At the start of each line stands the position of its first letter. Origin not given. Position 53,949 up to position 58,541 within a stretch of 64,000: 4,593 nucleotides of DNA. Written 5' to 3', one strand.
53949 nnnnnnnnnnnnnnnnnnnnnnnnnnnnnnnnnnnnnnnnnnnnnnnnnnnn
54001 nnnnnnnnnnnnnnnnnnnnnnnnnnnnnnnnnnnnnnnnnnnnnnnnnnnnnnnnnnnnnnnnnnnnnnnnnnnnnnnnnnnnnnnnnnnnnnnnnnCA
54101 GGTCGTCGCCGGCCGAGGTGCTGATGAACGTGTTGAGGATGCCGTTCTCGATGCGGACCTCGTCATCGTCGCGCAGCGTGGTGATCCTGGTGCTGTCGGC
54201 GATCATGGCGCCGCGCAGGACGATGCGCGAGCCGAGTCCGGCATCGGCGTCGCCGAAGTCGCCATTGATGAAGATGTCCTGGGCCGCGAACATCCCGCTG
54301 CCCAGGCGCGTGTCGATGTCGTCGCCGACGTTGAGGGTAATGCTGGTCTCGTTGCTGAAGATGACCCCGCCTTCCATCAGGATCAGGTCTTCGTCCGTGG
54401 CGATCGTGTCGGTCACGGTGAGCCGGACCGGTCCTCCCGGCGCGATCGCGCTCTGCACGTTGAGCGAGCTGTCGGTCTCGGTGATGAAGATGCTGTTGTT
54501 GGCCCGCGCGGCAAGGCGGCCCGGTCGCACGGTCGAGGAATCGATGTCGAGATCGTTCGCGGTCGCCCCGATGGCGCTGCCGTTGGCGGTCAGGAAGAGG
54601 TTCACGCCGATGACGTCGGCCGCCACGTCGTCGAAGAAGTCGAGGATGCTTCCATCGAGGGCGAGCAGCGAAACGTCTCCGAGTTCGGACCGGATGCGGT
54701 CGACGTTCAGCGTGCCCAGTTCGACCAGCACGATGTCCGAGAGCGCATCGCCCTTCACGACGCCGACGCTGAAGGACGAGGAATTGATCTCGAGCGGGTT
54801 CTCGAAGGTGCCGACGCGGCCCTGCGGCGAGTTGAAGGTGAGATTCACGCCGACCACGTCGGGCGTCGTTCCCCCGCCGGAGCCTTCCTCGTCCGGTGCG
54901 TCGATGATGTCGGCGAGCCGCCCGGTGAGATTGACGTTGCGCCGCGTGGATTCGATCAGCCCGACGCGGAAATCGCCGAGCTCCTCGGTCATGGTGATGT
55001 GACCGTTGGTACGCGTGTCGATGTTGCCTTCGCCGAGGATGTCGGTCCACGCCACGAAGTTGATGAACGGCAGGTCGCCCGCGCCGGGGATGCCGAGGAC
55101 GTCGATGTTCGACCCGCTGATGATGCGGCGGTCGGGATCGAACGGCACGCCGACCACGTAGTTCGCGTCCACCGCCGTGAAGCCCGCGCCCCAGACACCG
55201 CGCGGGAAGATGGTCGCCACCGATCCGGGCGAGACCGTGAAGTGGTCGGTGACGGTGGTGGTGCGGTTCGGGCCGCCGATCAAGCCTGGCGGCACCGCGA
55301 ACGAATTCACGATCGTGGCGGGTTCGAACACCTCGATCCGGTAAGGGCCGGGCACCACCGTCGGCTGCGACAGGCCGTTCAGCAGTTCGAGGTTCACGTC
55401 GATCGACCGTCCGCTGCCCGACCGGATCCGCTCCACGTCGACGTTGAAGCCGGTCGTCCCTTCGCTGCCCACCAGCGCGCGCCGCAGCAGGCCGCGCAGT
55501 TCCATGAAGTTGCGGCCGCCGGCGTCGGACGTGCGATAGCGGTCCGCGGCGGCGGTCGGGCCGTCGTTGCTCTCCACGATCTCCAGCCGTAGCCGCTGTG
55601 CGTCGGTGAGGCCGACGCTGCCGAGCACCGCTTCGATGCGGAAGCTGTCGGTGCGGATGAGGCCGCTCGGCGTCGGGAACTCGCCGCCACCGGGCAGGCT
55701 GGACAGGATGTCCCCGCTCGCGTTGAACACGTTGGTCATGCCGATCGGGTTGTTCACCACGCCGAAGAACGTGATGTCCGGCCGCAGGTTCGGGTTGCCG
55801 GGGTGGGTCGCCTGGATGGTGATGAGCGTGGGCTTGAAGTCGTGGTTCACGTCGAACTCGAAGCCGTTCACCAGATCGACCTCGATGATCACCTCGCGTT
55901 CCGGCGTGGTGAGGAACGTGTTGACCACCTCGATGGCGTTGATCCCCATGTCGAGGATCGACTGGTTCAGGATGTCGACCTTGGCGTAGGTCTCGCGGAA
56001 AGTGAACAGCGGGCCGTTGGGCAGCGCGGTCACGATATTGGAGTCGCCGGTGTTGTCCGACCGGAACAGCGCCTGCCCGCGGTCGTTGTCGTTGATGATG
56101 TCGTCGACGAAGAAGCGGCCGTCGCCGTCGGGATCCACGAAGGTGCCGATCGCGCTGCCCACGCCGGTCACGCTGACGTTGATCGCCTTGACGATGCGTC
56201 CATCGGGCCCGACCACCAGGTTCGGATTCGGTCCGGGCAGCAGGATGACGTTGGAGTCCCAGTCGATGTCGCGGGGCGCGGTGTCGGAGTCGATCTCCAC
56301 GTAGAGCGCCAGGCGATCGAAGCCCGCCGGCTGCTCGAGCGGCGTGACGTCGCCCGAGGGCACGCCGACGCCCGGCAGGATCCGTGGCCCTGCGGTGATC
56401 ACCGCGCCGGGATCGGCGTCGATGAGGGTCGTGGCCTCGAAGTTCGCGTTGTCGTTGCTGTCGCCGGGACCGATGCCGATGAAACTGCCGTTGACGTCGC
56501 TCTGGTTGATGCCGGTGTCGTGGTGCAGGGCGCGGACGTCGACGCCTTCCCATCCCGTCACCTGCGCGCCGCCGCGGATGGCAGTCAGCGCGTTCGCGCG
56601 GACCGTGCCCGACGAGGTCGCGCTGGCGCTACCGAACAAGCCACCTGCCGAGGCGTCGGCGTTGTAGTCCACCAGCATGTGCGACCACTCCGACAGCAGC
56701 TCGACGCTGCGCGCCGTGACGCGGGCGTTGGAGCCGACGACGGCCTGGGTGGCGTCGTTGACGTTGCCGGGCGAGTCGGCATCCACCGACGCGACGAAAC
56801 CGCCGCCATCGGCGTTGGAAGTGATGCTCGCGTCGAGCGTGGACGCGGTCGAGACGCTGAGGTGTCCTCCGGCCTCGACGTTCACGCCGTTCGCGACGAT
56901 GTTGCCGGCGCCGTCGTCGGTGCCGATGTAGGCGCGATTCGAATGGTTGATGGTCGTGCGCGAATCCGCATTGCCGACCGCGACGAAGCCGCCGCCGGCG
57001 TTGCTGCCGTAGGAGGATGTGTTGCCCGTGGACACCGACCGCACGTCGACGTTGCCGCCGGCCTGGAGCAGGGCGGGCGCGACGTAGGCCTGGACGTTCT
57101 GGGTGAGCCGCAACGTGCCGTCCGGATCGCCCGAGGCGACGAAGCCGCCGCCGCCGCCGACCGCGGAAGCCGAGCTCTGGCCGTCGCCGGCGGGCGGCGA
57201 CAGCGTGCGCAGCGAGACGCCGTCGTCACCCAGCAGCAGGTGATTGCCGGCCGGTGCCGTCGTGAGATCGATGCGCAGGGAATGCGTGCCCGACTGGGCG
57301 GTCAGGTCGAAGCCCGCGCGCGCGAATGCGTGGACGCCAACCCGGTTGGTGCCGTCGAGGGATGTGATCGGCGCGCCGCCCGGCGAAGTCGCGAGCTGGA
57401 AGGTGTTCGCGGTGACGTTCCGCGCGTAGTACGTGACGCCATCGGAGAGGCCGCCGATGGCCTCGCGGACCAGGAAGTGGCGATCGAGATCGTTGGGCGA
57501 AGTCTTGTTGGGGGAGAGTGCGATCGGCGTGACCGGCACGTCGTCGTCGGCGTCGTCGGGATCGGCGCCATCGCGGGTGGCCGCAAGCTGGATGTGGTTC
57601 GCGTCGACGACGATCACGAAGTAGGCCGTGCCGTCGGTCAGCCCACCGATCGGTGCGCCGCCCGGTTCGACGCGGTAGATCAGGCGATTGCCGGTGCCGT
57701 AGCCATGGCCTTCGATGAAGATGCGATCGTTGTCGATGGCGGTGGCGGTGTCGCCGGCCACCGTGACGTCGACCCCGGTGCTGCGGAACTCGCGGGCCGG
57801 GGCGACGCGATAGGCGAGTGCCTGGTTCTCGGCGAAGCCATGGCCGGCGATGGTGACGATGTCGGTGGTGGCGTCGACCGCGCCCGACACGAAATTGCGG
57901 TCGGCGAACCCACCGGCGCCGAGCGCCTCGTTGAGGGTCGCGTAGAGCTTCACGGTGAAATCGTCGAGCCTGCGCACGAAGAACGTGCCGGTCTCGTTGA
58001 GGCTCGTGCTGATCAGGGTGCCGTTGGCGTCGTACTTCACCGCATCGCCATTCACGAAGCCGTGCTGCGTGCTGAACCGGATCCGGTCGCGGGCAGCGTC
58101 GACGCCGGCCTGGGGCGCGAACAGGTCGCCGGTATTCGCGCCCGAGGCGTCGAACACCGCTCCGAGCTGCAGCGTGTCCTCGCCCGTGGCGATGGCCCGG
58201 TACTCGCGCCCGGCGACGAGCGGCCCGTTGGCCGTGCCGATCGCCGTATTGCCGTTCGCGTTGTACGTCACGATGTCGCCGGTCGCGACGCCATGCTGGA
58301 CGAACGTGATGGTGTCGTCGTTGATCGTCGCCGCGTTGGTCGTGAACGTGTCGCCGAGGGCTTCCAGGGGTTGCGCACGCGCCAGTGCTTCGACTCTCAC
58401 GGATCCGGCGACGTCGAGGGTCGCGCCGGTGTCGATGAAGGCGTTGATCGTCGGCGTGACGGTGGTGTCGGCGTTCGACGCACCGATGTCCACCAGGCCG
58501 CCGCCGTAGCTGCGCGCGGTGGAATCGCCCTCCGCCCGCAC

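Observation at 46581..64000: ORF of at least 5,800 codons running off the window, with an internal rather than C-terminal RTX block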

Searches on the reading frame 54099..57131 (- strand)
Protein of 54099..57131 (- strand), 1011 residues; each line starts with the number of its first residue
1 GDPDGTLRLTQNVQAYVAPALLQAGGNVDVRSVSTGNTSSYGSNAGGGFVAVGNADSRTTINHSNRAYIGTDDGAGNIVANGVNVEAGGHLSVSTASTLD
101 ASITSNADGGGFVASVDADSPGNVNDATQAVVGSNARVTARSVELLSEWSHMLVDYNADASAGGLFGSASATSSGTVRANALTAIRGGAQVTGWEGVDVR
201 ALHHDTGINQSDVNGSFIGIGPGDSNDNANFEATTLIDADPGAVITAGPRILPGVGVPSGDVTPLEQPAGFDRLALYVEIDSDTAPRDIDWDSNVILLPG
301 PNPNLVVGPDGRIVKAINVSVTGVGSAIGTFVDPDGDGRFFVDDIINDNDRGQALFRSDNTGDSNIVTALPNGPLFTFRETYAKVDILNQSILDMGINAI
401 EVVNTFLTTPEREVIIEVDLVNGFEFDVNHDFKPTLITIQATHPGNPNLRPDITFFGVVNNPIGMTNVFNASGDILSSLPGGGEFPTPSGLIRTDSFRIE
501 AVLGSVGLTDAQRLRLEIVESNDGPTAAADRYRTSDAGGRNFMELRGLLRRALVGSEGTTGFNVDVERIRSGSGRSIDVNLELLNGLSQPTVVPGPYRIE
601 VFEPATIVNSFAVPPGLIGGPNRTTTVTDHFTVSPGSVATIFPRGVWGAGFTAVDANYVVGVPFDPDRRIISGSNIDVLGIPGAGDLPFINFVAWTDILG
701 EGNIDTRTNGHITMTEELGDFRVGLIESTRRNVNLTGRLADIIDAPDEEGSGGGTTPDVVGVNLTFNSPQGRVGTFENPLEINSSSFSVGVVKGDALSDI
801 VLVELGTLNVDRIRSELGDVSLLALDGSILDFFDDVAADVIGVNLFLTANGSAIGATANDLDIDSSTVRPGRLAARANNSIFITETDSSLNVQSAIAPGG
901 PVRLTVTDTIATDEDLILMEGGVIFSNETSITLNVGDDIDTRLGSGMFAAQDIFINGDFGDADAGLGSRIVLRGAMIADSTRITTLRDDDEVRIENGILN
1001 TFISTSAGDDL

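Call 25: search_solved_structures(query=window:54099-57131:-, max_evalue=1)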
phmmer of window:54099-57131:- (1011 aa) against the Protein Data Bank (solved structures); distinct sequences matched with E-value up to 1: 3.
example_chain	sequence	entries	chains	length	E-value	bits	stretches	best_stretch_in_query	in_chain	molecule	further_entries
1s3s_G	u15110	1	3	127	0.12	13.6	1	847-902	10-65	p47 protein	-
9mpu_B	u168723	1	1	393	0.31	12.3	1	842-902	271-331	NSFL1 cofactor p47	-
7r7s_I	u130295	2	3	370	0.35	12.1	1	842-902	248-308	NSFL1 cofactor p47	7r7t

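Call 33: search_protein_families(library=pfam, proteins=[window:54099-57131:-], max_evalue=10)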
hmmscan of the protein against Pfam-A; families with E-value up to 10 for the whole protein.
window:54099-57131:- (1011 aa): 0 families

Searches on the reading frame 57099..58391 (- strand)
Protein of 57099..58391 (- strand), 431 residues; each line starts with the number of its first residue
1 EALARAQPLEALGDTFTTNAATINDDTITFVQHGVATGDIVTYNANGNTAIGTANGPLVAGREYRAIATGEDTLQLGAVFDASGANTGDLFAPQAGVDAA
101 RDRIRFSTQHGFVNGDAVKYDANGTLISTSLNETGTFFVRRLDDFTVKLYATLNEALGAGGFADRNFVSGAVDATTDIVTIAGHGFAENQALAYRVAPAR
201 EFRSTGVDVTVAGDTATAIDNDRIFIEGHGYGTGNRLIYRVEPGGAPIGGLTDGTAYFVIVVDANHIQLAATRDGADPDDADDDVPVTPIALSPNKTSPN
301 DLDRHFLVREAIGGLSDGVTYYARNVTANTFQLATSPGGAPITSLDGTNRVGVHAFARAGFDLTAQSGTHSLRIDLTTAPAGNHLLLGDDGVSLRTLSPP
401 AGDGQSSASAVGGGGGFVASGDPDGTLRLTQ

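Call 24: search_solved_structures(query=window:57099-58391:-, max_evalue=1)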
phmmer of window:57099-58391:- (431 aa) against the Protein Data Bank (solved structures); distinct sequences matched with E-value up to 1: 0.

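Call 33: search_protein_families(library=pfam, proteins=[window:57099-58391:-], max_evalue=10)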
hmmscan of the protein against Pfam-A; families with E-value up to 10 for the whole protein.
window:57099-58391:- (431 aa): 2 families
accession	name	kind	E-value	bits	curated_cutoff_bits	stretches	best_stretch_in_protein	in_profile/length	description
PF14085.11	DUF4265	-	0.16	12.4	27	1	26-47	16-38/115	Domain of unknown function (DUF4265)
PF12195.14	End_beta_barrel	-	0.79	10.2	35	1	18-51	11-44/83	Beta barrel domain of bacteriophage endosialidase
